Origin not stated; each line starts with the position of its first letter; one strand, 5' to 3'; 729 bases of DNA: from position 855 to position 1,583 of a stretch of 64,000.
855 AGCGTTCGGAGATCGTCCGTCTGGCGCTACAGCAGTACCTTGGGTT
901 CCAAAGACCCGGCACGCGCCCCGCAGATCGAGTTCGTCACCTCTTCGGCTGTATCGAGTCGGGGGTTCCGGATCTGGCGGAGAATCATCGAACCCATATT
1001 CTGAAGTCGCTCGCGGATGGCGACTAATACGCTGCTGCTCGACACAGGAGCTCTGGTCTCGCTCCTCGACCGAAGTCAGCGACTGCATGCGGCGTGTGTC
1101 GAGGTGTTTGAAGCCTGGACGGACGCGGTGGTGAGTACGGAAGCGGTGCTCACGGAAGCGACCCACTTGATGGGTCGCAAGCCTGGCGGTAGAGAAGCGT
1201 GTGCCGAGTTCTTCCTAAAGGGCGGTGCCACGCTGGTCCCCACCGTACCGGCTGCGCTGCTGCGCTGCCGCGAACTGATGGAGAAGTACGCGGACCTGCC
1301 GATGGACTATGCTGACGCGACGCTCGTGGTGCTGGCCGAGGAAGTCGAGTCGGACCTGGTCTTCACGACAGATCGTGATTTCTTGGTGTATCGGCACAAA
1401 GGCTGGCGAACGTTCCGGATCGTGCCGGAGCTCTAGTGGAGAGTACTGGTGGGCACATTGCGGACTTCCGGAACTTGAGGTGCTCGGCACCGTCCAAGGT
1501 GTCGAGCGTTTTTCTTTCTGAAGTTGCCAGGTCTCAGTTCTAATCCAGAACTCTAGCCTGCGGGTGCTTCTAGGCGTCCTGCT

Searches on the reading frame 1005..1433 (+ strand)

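Call 86: search_protein_families(library=pfam, proteins=[window:1005-1433:+], max_evalue=0.00001)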
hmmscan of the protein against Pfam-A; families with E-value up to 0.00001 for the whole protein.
window:1005-1433:+ (143 aa): 1 family
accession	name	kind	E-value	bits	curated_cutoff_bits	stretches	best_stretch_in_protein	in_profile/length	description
PF01850.27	PIN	-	3.9e-12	47.3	23.6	1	11-129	2-117/120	PIN domain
